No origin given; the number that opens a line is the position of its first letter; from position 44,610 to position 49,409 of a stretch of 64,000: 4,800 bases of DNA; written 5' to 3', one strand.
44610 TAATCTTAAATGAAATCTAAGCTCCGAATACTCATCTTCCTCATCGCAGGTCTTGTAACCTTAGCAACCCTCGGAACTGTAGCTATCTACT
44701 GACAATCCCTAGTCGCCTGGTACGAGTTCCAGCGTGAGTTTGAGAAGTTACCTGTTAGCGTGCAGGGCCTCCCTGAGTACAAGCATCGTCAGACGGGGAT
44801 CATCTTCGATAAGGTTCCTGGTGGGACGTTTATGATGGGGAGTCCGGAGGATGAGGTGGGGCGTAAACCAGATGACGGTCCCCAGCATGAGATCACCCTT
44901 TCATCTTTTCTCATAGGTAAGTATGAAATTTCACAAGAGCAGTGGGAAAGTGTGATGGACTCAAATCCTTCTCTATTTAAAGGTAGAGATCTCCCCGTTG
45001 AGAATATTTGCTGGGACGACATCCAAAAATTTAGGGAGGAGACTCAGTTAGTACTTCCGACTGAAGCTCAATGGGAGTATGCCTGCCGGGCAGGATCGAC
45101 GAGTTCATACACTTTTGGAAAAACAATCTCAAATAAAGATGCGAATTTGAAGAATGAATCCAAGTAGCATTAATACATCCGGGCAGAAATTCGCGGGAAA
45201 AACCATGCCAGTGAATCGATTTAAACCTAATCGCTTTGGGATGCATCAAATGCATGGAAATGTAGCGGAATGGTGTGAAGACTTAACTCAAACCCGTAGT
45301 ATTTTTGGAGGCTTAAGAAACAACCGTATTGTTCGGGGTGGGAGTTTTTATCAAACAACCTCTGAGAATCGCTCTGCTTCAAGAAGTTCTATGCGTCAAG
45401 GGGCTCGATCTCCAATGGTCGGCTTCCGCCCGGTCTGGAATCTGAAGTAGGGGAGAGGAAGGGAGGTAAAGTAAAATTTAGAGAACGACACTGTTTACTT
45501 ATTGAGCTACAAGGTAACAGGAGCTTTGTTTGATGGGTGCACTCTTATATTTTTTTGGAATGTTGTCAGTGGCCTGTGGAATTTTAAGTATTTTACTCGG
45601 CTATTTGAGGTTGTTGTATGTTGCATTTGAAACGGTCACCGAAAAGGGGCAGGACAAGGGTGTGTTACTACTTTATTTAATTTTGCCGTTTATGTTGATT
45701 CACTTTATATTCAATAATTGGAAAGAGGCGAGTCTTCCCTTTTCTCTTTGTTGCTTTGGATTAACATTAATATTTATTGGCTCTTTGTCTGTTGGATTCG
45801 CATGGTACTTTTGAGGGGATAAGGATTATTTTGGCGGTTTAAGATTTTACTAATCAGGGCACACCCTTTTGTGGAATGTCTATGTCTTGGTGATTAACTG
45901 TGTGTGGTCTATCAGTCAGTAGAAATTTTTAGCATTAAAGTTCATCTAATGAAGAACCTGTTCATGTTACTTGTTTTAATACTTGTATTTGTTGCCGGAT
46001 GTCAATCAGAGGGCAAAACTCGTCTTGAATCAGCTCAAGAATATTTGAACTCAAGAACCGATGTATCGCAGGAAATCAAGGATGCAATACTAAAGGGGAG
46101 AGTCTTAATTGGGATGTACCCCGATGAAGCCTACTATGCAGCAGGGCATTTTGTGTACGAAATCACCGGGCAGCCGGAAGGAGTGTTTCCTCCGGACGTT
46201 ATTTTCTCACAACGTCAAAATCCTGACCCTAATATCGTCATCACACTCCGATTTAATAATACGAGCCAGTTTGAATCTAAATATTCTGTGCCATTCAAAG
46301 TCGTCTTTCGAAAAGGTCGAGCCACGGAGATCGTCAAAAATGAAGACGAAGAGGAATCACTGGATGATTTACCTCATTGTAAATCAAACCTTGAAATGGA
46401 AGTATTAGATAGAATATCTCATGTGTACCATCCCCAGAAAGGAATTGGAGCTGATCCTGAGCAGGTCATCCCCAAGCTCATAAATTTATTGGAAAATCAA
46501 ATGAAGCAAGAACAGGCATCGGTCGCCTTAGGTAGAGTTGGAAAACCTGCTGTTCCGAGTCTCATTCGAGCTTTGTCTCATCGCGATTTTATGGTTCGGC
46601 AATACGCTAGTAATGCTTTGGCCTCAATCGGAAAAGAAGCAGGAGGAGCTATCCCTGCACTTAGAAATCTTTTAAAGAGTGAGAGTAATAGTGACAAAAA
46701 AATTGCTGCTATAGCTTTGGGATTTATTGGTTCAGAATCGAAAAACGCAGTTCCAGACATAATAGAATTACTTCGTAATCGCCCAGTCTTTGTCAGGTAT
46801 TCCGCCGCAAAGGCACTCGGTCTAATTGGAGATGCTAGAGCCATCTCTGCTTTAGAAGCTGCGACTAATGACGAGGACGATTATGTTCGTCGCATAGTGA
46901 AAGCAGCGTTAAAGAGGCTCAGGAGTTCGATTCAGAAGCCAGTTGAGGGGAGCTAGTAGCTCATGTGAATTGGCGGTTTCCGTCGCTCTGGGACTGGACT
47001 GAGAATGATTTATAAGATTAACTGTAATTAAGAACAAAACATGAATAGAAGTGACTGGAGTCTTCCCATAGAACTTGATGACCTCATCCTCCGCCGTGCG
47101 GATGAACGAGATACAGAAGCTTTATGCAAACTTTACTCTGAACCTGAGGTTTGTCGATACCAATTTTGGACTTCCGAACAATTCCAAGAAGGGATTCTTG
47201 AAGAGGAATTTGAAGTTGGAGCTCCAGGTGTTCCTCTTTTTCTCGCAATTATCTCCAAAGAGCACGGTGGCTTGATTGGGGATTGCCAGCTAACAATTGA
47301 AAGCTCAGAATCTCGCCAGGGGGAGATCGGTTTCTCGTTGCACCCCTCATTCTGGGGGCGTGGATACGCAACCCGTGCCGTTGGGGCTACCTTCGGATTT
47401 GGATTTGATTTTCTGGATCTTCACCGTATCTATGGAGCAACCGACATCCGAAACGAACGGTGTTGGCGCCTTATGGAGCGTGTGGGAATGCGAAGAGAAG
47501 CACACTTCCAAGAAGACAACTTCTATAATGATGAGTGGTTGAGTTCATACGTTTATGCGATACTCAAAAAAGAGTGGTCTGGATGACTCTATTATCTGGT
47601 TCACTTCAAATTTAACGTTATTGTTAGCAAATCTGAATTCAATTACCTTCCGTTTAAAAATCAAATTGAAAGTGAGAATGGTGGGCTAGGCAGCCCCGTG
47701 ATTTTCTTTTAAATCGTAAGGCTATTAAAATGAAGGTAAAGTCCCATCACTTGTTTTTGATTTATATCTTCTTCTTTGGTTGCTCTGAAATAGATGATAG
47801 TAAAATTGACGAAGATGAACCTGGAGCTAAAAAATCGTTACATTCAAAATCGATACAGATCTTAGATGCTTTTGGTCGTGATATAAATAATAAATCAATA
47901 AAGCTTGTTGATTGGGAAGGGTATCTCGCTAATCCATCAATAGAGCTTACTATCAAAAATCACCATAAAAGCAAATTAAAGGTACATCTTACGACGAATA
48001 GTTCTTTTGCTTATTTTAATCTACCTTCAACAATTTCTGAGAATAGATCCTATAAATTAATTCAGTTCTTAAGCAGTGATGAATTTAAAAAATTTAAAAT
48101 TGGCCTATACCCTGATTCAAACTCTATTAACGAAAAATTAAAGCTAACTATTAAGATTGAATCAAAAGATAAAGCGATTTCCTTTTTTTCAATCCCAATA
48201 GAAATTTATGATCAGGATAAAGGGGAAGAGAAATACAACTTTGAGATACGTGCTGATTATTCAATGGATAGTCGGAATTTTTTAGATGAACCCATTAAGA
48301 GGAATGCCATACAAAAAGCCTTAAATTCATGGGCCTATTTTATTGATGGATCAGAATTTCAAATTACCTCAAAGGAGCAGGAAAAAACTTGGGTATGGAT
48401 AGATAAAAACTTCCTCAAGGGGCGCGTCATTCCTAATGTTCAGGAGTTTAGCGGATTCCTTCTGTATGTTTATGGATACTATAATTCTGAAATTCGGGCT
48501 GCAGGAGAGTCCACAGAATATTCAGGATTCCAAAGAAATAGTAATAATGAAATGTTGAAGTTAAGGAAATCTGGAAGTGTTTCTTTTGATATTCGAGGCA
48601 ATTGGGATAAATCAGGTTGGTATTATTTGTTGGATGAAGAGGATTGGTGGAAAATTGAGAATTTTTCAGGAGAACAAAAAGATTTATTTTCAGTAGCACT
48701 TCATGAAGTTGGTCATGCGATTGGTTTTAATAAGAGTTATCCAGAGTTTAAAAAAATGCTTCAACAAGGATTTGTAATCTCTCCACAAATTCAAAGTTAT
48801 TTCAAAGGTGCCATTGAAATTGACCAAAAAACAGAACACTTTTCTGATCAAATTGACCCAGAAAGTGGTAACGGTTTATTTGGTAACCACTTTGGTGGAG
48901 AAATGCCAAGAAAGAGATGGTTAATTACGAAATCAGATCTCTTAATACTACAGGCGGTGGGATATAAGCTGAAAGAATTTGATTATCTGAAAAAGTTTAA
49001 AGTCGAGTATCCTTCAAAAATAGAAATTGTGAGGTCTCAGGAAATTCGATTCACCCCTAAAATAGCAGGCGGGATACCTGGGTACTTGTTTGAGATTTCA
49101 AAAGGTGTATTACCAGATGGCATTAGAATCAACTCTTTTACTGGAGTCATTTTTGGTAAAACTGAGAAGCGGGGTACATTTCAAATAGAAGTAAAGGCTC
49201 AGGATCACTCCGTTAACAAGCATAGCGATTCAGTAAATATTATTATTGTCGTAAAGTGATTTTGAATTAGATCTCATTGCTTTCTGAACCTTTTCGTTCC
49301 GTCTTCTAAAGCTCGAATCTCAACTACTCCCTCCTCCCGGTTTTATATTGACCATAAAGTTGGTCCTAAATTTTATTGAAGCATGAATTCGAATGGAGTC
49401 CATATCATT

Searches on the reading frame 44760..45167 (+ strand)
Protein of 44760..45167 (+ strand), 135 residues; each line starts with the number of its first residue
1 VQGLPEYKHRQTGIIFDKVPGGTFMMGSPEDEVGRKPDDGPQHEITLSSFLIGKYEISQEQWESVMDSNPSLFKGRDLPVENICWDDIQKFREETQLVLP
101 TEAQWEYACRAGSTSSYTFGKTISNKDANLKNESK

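Call 25: search_protein_families(library=pfam, max_evalue=10, proteins=[window:44760-45167:+])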
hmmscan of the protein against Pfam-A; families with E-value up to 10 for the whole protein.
window:44760-45167:+ (135 aa): 1 family
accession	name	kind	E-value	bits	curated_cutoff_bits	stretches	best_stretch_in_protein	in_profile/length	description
PF03781.23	FGE-sulfatase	-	3.5e-22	79.7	23.3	1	19-126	8-140/255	Sulfatase-modifying factor enzyme 1-like domain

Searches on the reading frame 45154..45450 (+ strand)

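Call 25: search_protein_families(library=pfam, max_evalue=10, proteins=[window:45154-45450:+])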
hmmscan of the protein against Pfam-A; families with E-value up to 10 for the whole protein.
window:45154-45450:+ (98 aa): 1 family
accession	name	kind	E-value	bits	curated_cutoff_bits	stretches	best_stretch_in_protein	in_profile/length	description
PF03781.23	FGE-sulfatase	-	2.2e-16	60.8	23.3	1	11-94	159-254/255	Sulfatase-modifying factor enzyme 1-like domain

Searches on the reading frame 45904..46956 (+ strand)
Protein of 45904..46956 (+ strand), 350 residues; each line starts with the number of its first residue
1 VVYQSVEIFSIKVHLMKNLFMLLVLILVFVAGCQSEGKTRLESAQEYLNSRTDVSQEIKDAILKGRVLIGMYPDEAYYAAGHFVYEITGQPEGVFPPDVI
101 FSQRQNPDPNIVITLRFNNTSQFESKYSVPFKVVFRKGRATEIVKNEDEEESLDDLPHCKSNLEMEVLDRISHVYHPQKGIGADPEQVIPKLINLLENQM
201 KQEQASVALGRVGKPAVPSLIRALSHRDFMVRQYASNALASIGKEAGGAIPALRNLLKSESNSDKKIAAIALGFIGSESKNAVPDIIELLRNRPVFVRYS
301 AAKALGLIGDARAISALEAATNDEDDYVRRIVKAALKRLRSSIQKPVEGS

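Call 56: search_protein_families(library=pfam, max_evalue=0.01, proteins=[window:45904-46956:+])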
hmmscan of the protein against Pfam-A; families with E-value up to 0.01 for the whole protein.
window:45904-46956:+ (350 aa): 6 families
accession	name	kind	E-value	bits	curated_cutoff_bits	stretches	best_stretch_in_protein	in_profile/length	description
PF13646.12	HEAT_2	-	4.9e-24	84.9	27.7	2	250-336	1-87/88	HEAT repeats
PF03130.22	HEAT_PBS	-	2.8e-15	55.5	20.9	1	297-323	1-27/27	PBS lyase HEAT-like repeat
PF13513.12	HEAT_EZ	-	2.1e-13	50.9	27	0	280-308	23-55/55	HEAT-like repeat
PF02985.28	HEAT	-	4.4e-08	33.1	23.5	0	217-244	2-29/31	HEAT repeat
PF00514.29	Arm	-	7.2e-07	29.5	20.6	0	216-241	13-38/41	Armadillo/beta-catenin-like repeat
PF24714.1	TOR1L1_N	-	0.0073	16.1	43.3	0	192-250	191-246/281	TORTIFOLIA1 N-terminal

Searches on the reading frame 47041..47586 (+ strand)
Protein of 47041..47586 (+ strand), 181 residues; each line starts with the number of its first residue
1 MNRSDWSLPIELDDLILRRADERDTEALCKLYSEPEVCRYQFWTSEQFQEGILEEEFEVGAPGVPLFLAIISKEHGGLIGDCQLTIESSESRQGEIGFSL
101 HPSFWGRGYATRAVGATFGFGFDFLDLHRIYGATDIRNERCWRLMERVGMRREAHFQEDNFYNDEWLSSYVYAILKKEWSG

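Call 56: search_protein_families(library=pfam, max_evalue=0.01, proteins=[window:47041-47586:+])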
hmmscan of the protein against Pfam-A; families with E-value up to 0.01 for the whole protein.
window:47041-47586:+ (181 aa): 3 families
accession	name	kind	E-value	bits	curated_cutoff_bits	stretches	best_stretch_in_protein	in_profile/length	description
PF13302.13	Acetyltransf_3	-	9.1e-26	91.6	25.4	1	15-151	2-138/138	Acetyltransferase (GNAT) domain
PF00583.31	Acetyltransf_1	-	4.9e-08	33.7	20.7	1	31-150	4-116/116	Acetyltransferase (GNAT) family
PF13523.12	Acetyltransf_8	-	0.00029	20.9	27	1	102-157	89-144/145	Acetyltransferase (GNAT) domain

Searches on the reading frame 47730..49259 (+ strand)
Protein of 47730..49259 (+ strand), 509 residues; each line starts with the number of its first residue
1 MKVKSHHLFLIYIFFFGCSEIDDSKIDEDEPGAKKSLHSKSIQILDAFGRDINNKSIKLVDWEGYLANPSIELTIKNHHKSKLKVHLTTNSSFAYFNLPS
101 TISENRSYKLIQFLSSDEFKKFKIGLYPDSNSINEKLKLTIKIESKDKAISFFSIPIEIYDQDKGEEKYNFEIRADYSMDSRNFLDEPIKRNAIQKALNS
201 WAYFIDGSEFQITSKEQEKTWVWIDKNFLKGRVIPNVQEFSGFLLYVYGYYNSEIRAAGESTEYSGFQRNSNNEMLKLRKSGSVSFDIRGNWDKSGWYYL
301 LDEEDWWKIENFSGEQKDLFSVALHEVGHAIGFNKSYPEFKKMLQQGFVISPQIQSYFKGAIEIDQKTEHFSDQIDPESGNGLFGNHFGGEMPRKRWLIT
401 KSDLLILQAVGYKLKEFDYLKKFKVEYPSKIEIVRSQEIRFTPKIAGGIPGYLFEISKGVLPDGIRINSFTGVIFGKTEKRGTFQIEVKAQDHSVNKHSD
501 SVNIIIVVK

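Call 12: search_protein_families(library=pfam, max_evalue=0.001, proteins=[window:47730-49259:+])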
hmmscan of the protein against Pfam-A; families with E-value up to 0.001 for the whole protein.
window:47730-49259:+ (509 aa): 2 families
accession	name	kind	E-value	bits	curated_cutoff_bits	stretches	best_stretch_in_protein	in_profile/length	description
PF00413.30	Peptidase_M10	-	1.3e-06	28.8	24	1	301-337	90-126/159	Matrixin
PF05345.18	He_PIG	-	7.9e-06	26.7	24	1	451-505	38-94/96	Putative Ig domain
